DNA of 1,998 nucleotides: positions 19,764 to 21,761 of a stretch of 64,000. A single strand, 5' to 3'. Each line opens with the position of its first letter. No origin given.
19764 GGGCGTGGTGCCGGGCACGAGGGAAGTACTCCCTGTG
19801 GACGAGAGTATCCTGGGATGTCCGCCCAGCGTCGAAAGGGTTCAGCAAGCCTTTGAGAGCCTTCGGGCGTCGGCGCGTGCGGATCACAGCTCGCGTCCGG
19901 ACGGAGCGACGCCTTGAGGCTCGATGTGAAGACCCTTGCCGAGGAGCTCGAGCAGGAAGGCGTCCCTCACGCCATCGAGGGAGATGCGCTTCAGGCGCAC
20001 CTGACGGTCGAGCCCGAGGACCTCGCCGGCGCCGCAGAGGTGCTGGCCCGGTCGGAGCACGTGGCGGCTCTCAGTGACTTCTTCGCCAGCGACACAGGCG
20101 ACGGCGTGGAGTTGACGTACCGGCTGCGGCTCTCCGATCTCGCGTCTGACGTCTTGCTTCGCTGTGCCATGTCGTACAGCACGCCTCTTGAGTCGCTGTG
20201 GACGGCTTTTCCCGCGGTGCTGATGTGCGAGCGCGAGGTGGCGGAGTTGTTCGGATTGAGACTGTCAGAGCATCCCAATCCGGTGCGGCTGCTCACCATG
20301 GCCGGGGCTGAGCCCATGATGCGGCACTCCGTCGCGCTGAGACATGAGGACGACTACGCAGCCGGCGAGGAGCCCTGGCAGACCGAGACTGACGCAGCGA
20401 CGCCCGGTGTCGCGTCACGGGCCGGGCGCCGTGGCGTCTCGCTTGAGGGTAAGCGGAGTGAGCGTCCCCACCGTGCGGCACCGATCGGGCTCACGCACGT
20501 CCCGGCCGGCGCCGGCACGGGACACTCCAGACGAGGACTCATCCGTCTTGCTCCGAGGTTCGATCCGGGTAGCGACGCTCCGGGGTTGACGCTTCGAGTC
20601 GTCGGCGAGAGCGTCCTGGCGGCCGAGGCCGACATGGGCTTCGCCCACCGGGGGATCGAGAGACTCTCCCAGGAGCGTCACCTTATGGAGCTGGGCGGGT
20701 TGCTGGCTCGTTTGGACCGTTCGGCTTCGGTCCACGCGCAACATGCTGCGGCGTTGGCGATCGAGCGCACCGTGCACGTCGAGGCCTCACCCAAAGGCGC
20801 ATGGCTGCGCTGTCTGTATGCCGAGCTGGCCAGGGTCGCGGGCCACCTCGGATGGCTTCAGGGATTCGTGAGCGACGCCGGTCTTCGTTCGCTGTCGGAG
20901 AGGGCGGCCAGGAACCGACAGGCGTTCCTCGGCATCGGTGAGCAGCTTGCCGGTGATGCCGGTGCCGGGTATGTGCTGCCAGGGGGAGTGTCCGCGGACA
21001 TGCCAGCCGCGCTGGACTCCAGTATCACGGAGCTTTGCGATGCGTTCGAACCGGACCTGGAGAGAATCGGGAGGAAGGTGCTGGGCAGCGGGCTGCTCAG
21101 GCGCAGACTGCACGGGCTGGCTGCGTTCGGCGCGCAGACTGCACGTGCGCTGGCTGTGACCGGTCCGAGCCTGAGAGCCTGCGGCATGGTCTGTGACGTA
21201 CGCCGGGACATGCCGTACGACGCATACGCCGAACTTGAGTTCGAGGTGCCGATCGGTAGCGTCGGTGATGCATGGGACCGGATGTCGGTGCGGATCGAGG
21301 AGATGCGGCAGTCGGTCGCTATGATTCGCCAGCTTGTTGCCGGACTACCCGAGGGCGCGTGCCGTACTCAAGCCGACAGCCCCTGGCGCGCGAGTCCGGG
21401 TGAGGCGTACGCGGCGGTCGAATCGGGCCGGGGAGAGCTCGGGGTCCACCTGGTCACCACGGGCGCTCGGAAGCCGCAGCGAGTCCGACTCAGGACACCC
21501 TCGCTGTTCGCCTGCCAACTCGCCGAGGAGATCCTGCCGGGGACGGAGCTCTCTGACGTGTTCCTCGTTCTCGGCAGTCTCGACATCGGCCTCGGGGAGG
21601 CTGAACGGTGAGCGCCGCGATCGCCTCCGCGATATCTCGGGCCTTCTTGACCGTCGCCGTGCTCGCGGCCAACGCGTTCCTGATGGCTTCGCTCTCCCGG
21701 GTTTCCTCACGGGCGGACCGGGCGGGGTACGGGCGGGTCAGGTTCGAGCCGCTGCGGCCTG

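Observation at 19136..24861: Minimal, highly divergent complex-I-like operon: (small TM)-NuoB-NuoCD-NuoH-NuoJ-NuoK-NuoN only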

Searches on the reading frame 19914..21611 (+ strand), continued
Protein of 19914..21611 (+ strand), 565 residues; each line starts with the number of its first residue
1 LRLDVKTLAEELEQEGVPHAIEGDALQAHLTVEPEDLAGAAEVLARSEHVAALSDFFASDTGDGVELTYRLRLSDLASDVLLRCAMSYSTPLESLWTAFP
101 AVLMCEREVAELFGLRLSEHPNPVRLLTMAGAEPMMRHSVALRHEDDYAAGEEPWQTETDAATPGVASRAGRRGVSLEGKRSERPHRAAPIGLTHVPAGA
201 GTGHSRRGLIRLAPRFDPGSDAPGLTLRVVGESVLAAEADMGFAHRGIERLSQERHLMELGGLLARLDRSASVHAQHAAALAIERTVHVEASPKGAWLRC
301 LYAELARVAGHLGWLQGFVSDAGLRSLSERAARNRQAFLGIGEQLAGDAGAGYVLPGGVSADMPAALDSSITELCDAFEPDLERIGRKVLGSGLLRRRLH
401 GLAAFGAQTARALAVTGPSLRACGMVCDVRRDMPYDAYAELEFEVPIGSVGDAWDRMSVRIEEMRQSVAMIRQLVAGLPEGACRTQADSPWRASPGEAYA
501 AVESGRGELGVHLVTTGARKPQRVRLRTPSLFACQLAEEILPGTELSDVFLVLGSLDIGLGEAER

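Call 52: find_encoding_contigs(protein=P0143, flank=10000, max_places=2)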
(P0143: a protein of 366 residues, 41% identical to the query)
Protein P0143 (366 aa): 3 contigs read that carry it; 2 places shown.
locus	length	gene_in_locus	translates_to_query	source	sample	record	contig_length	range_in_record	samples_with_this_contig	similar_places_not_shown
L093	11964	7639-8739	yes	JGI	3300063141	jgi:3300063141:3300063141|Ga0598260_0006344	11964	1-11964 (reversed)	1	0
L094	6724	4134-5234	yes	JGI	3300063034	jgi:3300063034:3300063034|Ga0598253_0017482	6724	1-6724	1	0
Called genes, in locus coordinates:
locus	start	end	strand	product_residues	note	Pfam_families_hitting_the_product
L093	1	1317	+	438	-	?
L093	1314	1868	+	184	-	PF05683:Fumerase_C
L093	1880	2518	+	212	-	PF02223:Thymidylate_kin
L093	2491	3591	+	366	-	PF13177:DNA_pol3_delta2, PF00004:AAA (weak)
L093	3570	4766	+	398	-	PF04468:PSP1, PF28472:PSP1_3rd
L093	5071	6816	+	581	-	PF18885:DUF5648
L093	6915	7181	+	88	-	PF00507:Oxidored_q4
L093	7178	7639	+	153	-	PF00329:Complex1_30kDa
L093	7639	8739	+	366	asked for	PF00346:Complex1_49kDa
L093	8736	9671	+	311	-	PF00146:NADHdh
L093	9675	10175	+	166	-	PF00499:Oxidored_q3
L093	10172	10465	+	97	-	PF00420:Oxidored_q2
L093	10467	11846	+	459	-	PF00361:Proton_antipo_M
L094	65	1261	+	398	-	PF04468:PSP1, PF28472:PSP1_3rd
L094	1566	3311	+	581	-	PF18885:DUF5648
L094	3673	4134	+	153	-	PF00329:Complex1_30kDa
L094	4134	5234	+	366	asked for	PF00346:Complex1_49kDa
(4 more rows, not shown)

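Call 54: find_encoding_contigs(protein=P0144, flank=10000, max_places=2)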
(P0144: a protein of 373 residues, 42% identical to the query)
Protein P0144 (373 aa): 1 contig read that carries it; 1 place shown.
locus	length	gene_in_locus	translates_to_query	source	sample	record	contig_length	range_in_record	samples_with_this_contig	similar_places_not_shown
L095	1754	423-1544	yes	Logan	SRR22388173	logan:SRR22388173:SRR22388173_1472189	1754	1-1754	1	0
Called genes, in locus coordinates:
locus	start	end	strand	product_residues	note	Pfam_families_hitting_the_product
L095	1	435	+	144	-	?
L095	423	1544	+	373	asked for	PF00346:Complex1_49kDa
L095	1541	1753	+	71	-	?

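Call 55: find_encoding_contigs(protein=P0146, flank=10000, max_places=2)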
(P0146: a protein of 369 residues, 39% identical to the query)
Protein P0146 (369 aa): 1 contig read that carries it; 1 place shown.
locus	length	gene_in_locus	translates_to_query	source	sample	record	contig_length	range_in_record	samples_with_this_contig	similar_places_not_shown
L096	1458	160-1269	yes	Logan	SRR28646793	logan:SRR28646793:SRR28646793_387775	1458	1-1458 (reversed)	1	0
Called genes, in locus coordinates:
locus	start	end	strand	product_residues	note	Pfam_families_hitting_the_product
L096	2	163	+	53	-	?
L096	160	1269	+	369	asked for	PF00346:Complex1_49kDa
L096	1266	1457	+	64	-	?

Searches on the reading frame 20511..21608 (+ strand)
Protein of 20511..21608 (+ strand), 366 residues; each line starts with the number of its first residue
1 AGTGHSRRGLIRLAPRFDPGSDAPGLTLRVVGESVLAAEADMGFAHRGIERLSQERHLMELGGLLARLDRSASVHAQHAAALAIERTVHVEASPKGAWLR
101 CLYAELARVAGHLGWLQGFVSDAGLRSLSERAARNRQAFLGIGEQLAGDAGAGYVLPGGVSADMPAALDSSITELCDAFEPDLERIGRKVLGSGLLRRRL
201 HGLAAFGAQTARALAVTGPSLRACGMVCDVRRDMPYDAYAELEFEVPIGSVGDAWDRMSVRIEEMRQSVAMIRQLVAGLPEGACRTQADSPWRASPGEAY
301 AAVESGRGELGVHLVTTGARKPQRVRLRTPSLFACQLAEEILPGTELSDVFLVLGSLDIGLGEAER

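Call 58: find_homologous_proteins(query=A1, max_evalue=1e-30)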
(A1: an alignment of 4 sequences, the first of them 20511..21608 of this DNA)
Query A1 (4 sequences) (366 aa, profile of the alignment): 113 proteins with E <= 1e-30 among 8000 candidates.
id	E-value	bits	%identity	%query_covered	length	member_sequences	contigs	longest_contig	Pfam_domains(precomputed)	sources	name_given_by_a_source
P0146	1.5e-176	605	40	92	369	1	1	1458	PF00346.25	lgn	-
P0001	1.7e-173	595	100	100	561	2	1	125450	PF00329.26,PF00346.25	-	-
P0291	3.2e-137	475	37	98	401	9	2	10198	PF00346.25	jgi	jgi:NADH-quinone oxidoreductase subunit D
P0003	1.2e-136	474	42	98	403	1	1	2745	PF00346.25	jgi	jgi:NADH-quinone oxidoreductase subunit D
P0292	9.3e-136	471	43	98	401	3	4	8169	PF00346.25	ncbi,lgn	-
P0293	1.0e-134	467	44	93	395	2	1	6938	PF00346.25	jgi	-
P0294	1.4e-134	467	42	98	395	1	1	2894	PF00346.25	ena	-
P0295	3.8e-134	465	41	98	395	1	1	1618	PF00346.25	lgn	-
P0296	7.1e-134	464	46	92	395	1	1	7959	PF00346.25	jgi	-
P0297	7.9e-134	464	44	93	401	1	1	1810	PF00346.25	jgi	-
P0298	8.8e-134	464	42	98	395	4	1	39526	PF00346.25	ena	-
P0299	1.2e-132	460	38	92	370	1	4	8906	PF00346.25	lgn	-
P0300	4.0e-132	459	42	98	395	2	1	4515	PF00346.25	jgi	jgi:NADH-quinone oxidoreductase subunit D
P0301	8.1e-132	458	44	93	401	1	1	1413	PF00346.25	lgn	-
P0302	2.2e-129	450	44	98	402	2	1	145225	PF00346.25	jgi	jgi:NADH-quinone oxidoreductase subunit D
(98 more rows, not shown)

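Call 60: find_encoding_contigs(protein=P0299, flank=10000, max_places=4)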
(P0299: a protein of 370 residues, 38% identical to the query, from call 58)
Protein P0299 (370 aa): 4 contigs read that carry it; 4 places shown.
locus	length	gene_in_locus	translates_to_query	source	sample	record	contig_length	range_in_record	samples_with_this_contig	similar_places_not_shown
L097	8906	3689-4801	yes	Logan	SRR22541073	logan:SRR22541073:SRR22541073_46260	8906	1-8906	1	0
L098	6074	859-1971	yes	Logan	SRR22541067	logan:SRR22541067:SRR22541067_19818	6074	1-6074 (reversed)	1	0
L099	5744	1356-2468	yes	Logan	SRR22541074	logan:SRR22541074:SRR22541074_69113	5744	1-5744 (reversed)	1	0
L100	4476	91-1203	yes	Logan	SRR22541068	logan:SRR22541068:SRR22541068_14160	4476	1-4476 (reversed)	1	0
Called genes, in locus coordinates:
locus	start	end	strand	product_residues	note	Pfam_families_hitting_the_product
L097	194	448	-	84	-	-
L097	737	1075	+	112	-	PF02452:PemK_toxin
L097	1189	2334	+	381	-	PF01266:DAO (weak), PF01494:FAD_binding_3, PF05834:Lycopene_cycl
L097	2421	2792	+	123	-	PF00507:Oxidored_q4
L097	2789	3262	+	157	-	PF01058:Oxidored_q6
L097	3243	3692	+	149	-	PF00329:Complex1_30kDa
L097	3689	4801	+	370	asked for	PF00346:Complex1_49kDa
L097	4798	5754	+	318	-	PF00146:NADHdh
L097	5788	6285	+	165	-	PF00499:Oxidored_q3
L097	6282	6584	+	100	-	PF00420:Oxidored_q2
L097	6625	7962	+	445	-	PF00361:Proton_antipo_M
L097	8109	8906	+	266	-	?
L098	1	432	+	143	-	?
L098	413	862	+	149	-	PF00329:Complex1_30kDa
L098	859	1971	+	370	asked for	PF00346:Complex1_49kDa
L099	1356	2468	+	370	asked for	PF00346:Complex1_49kDa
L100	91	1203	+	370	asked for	PF00346:Complex1_49kDa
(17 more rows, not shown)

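Call 63: find_encoding_contigs(protein=P0302, flank=10000, max_places=1)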
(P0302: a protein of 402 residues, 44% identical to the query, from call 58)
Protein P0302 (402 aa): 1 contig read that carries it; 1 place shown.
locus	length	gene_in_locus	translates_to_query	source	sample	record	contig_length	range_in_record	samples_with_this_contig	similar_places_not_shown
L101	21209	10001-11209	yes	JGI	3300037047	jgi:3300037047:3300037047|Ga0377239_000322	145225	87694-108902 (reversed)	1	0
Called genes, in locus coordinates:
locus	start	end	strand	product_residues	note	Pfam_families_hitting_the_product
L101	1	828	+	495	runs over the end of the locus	PF05977:MFS_3, PF07690:MFS_1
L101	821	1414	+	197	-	PF05683:Fumerase_C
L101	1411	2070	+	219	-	PF02223:Thymidylate_kin, PF13521:AAA_28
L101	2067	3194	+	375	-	PF13177:DNA_pol3_delta2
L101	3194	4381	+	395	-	PF04468:PSP1, PF28472:PSP1_3rd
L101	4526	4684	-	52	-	-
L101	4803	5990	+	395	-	PF00082:Peptidase_S8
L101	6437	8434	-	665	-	PF17201:Cache_3-Cache_2, PF17202:sCache_3_3, PF00672:HAMP, PF00015:MCPsignal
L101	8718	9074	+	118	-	PF00507:Oxidored_q4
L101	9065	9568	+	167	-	PF01058:Oxidored_q6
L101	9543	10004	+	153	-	PF00329:Complex1_30kDa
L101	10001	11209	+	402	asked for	PF00346:Complex1_49kDa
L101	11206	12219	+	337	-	PF00146:NADHdh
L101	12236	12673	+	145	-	PF13183:Fer4_8 (faint), PF12797:Fer4_2 (faint), PF13237:Fer4_10, PF12800:Fer4_4 (faint), PF14697:Fer4_21 (weak), PF12838:Fer4_7, PF13187:Fer4_9 (weak), PF00037:Fer4 (weak), +3 more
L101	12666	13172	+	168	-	PF00499:Oxidored_q3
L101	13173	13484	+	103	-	PF00420:Oxidored_q2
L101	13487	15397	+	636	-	PF00662:Proton_antipo_N, PF00361:Proton_antipo_M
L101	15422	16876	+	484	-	PF00361:Proton_antipo_M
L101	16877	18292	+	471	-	PF00361:Proton_antipo_M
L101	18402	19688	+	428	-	PF00089:Trypsin, PF13365:Trypsin_2, PF00595:PDZ, PF13180:PDZ_2, PF17820:PDZ_6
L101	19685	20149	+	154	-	PF02590:SPOUT_MTase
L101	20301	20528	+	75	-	-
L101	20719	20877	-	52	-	-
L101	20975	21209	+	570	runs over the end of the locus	PF03485:Arg_tRNA_synt_N, PF00750:tRNA-synt_1d, PF00133:tRNA-synt_1 (faint), PF05746:DALR_1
